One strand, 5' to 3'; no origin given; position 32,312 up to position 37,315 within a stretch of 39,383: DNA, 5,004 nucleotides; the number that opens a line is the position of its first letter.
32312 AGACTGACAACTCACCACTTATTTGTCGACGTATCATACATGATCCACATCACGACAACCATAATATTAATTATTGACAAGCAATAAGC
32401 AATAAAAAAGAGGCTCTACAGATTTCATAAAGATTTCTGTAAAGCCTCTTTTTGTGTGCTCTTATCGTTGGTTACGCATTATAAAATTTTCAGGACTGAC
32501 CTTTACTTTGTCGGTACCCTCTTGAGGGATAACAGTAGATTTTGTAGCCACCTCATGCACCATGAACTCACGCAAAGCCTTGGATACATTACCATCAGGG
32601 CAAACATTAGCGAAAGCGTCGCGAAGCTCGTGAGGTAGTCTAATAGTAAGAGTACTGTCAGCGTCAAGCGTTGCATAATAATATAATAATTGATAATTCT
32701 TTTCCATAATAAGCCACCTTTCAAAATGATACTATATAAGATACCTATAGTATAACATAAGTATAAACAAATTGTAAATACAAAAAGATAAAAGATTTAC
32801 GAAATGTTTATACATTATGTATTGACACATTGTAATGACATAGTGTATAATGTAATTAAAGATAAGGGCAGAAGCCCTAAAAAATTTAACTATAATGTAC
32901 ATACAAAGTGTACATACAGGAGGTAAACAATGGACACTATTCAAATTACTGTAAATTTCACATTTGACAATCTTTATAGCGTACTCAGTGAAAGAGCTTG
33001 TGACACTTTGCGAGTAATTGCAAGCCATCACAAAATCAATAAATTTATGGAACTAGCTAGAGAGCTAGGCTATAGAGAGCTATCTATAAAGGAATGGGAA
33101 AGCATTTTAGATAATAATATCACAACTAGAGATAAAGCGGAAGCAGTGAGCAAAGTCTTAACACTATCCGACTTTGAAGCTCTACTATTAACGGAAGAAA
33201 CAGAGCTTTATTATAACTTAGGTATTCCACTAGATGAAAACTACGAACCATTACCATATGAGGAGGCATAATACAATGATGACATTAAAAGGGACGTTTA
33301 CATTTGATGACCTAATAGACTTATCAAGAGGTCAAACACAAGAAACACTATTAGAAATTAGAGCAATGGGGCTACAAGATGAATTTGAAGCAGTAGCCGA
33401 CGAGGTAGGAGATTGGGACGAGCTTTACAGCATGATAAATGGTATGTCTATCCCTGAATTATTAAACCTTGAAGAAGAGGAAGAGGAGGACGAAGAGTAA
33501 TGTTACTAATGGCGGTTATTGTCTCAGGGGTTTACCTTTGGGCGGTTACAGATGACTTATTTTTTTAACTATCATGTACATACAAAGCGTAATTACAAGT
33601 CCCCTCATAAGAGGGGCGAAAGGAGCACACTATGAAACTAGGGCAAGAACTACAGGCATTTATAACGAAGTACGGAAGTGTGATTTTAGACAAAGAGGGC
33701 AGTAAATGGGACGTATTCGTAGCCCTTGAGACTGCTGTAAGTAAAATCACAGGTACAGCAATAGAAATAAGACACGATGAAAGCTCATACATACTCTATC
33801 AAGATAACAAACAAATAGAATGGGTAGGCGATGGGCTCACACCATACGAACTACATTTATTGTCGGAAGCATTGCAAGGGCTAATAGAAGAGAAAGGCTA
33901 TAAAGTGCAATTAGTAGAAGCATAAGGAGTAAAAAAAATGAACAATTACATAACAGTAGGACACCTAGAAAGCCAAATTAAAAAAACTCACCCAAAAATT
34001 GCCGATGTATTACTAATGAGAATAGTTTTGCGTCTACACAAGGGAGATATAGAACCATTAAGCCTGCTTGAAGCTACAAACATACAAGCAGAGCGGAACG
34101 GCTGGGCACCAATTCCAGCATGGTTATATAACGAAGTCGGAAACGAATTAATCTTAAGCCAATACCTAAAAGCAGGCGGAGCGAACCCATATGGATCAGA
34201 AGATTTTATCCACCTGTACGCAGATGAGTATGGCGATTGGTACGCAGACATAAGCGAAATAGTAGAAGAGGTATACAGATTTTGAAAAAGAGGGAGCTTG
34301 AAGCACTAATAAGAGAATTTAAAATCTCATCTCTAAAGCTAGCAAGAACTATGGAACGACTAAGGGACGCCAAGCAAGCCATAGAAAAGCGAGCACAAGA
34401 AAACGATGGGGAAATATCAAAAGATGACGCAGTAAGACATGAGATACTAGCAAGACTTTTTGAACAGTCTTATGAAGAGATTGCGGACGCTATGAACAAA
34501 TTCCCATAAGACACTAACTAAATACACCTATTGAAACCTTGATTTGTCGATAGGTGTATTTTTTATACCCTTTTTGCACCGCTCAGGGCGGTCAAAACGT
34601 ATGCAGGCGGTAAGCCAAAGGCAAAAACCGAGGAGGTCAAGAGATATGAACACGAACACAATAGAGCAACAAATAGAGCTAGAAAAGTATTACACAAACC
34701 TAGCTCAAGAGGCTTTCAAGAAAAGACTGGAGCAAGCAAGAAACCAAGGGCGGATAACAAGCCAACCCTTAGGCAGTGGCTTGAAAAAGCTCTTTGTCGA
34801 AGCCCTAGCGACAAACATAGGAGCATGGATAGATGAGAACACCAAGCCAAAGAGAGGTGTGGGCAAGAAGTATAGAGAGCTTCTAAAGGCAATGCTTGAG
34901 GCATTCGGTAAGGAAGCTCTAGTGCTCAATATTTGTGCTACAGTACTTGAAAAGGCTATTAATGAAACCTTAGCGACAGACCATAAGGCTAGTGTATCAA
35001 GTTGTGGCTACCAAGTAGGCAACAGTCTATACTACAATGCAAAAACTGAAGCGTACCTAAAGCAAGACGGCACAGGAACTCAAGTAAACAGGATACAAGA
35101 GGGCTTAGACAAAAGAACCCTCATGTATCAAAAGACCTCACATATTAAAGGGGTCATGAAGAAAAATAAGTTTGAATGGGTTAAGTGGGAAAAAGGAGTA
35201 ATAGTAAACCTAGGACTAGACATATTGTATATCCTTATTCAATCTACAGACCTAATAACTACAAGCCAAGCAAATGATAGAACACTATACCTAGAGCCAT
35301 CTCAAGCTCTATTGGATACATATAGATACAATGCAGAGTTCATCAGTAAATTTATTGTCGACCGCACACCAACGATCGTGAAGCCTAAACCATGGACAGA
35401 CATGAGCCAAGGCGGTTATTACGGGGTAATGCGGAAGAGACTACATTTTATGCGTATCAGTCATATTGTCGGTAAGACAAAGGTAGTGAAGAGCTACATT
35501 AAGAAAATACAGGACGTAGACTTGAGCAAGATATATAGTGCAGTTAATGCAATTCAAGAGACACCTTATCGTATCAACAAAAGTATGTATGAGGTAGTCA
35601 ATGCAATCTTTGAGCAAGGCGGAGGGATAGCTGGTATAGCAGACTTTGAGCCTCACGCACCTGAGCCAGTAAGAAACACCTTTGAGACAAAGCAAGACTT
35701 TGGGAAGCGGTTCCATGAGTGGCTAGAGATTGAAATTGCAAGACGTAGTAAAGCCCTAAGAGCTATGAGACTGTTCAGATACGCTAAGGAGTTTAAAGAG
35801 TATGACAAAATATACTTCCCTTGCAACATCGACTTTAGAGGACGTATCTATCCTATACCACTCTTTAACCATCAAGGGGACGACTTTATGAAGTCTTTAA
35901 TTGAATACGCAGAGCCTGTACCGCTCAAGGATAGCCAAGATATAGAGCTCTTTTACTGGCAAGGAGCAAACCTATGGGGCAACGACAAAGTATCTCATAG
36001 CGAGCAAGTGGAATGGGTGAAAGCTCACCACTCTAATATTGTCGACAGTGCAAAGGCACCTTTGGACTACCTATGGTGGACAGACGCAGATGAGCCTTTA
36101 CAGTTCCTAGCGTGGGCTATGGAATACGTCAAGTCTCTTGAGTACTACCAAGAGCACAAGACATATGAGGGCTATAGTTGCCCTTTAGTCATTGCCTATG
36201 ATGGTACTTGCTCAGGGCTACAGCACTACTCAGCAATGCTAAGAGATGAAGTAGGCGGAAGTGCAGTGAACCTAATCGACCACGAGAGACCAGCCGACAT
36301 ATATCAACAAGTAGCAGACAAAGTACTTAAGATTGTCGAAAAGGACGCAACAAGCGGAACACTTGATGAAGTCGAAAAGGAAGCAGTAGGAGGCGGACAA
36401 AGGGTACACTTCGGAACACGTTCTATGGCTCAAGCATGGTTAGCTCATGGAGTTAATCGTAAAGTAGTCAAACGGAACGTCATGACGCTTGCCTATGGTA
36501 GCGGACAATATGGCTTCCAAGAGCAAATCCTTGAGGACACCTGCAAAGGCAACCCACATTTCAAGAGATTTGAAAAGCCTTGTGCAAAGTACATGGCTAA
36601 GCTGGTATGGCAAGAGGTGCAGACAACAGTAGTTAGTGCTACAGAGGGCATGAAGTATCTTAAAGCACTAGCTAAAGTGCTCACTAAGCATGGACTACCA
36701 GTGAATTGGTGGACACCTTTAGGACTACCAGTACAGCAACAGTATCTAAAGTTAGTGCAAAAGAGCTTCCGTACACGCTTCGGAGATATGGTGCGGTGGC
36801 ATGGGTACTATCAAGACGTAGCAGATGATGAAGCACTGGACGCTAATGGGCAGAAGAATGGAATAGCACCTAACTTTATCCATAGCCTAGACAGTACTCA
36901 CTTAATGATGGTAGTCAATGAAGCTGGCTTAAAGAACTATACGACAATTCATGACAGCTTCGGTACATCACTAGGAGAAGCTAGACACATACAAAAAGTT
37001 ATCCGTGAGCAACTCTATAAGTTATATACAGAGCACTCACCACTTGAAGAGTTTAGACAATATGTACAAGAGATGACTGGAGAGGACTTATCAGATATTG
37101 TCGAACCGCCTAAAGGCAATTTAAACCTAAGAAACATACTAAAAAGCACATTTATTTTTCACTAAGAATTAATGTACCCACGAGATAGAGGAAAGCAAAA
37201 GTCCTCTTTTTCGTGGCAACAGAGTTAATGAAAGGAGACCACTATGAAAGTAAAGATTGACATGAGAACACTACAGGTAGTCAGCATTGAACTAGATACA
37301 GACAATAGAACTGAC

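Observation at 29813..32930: A lysogeny-like module (tyrosine integrase plus divergent RHH regulator) at the left-end position of a T7-type genome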

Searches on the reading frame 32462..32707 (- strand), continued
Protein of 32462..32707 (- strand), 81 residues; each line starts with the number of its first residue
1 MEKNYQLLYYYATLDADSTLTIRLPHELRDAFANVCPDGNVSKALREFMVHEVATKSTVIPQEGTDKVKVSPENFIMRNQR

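Call 75: predict_structure(alignment_id=A5)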
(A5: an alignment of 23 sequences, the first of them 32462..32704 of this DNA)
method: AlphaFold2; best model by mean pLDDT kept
length: 80 residues; sequences in the alignment: 23
mean_pLDDT: 75.6   pTM: 0.58
mean pLDDT of the five models: 75.6, 75.4, 74.1, 73.9, 68.8
residues with pLDDT >= 90: 10; 70-90: 42; 50-70: 26; < 50: 2
segments of 3 or more residues with pLDDT < 50: none
pLDDT, mean of each block of 10 residues (from residue 1): 74 87 92 86 87 68 55 56
secondary structure, 60 per line:
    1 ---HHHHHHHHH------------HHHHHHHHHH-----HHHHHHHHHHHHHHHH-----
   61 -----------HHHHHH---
elements in order: H4-12 H25-34 H40-55 H72-77

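Call 81: fold_search(model_id=the predicted structure, library=pdb)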
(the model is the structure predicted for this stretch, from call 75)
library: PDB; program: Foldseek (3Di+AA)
matches with E <= 10: 2; with E <= 0.001: 0
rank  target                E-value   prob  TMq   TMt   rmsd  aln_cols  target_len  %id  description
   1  4q5f_D                7.3e+00  0.04  0.22  0.12   9.0        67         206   15  Crystal Structure of the Glutathione S-transferase from Ascaris lumbricoides (released 2015-04-01)
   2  9gto                  9.9e+00  0.01  0.21  0.14  13.7        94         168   19  NCS-1 bound to a FDA ligand 1 (released 2025-11-19)

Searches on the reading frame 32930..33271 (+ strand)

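Call 5: search_protein_families(library=pfam, proteins=[window:32930-33271:+], max_evalue=1)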
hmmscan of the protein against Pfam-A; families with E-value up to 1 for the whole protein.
window:32930-33271:+ (113 aa): 4 families
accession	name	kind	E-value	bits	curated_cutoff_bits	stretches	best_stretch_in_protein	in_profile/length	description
PF23289.1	Spectrin_5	-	0.0032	17.9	27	1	34-77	17-59/80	Guanine nucleotide exchange factor DBS-like, spectrin-like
PF00300.27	His_Phos_1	-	0.059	13.5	21.7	1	10-71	43-100/194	Histidine phosphatase superfamily (branch 1)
PF00531.28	Death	-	0.087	13.4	22.6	1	26-58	3-37/86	Death domain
PF25212.1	HVO_A0114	-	0.14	12.4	27.6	1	11-47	12-47/84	HVO_A0114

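Call 43: search_protein_families(library=phrogs, proteins=[window:32930-33268:+], max_evalue=0.01)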
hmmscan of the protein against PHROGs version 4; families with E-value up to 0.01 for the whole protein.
window:32930-33268:+ (113 aa): 0 families

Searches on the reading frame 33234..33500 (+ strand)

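Call 5: search_protein_families(library=pfam, proteins=[window:33234-33500:+], max_evalue=1)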
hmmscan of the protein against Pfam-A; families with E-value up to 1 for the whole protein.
window:33234-33500:+ (88 aa): 1 family
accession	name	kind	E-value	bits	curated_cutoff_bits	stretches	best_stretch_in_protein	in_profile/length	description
PF08654.15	DASH_Dad2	-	0.092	13.6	26.9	1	38-87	29-77/99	DASH complex subunit Dad2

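Call 43: search_protein_families(library=phrogs, proteins=[window:33234-33497:+], max_evalue=0.01)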
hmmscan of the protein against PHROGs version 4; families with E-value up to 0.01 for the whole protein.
window:33234-33497:+ (88 aa): 0 families

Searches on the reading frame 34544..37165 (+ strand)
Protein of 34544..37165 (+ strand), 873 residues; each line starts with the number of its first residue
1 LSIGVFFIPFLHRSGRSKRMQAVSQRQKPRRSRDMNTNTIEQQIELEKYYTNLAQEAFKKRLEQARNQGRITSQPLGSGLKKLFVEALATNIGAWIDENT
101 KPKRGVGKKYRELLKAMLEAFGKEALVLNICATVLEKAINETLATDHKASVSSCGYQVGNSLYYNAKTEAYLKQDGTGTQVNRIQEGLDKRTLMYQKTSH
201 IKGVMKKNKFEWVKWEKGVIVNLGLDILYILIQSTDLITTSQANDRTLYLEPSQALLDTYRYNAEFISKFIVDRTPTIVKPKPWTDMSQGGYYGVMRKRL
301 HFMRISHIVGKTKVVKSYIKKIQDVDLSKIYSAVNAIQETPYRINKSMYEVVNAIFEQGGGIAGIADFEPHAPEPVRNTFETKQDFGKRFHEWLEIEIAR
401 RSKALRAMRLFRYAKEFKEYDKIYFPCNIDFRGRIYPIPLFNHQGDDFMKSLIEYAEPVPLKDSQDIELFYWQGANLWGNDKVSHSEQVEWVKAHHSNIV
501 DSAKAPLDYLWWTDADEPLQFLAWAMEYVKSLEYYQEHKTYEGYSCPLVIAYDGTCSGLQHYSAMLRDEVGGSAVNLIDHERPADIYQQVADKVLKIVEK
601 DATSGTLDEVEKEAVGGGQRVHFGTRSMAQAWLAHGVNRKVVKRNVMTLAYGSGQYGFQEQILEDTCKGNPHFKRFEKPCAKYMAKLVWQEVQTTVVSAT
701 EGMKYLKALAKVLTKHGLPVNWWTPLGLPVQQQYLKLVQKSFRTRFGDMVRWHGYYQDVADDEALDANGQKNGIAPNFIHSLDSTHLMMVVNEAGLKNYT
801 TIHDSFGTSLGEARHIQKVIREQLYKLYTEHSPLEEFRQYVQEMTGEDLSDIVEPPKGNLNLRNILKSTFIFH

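Call 10: search_dna_similar(query=window:34544-37165:+, collection=phages, mode=protein, max_rows=25)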
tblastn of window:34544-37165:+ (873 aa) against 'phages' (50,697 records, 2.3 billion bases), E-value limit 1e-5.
Records with a match: 2737; places in all: 2781; records where one place covers at least 80% of the query: 2331.
Best place of each record, by identity: <60% 2737.
By first word of the organism name: Klebsiella 702; Escherichia 364; Pseudomonas 331; Acinetobacter 169; Vibrio 133; Salmonella 113; Yersinia 92; Pectobacterium 84; Ralstonia 55; Xanthomonas 54; and 76 more.
By host as written in the record: - 387; Klebsiella pneumoniae 377; Escherichia coli 123; Acinetobacter baumannii 61; Pseudomonas putida KT2440 and Paw85 53; Pseudomonas aeruginosa 44; Yersinia pestis 38; Pectobacterium atrosepticum DSM18077 33; and 699 more.
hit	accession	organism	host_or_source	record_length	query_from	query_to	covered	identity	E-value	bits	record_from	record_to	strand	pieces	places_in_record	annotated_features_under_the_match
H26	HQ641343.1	Vibrio phage ICP3_2008_A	Vibrio cholerae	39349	42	872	95%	34.3%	3e-139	463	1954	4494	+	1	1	T3/T7-like RNA polymerase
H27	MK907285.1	Salmonella phage vB_SalM-LPST153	Salmonella enterica subsp. enterica ...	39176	43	872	95%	34.2%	1e-64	480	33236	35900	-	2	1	DNA-dependent RNA polymerase | RNA polymerase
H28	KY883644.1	Vibrio phage JSF30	Vibrio cholerae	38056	42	872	95%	34.1%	2e-138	461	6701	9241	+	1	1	DNA-directed RNA polymerase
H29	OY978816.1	Klebsiella phage vB_Kpn_K12P1.1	-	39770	42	872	95%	34.0%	8e-124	418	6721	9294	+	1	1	RNA polymerase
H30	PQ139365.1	Salmonella phage Ayanbimpe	Salmonella enterica subsp. enterica ...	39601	42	872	95%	34.0%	2e-123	417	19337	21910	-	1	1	RNA polymerase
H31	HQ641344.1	Vibrio phage ICP3_2007_A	Vibrio cholerae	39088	42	872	95%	33.9%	5e-138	460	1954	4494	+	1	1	T3/T7-like RNA polymerase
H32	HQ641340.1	Vibrio phage ICP3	Vibrio cholerae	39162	42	872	95%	33.9%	8e-138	459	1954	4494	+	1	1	1: RNA polymerase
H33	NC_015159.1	Vibrio phage ICP3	Vibrio cholerae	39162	42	872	95%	33.9%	8e-138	459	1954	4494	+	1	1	1: N4-like RNA polymerase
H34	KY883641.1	Vibrio phage JSF11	Vibrio cholerae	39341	42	872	95%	33.9%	8e-138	459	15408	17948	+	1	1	DNA-directed RNA polymerase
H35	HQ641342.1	Vibrio phage ICP3_2009_A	Vibrio cholerae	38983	42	872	95%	33.9%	9e-138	459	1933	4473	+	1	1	T3/T7-like RNA polymerase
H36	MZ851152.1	Aeromonas phage PZL-Ah8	Aeromonas hydrophila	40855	42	872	95%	33.9%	2e-129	435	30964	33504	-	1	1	DNA-directed RNA polymerase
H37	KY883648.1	Vibrio phage JSF35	Vibrio cholerae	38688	42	872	95%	33.8%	3e-137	457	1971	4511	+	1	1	DNA-directed RNA polymerase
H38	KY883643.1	Vibrio phage JSF28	Vibrio cholerae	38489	42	872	95%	33.8%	4e-137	457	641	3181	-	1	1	none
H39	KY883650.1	Vibrio phage JSF18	Vibrio cholerae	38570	42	872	95%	33.8%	4e-137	457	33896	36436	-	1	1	DNA-directed RNA polymerase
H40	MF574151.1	Vibrio phage JSF25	Vibrio sp.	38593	42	872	95%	33.8%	4e-137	457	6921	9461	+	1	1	DNA-directed RNA polymerase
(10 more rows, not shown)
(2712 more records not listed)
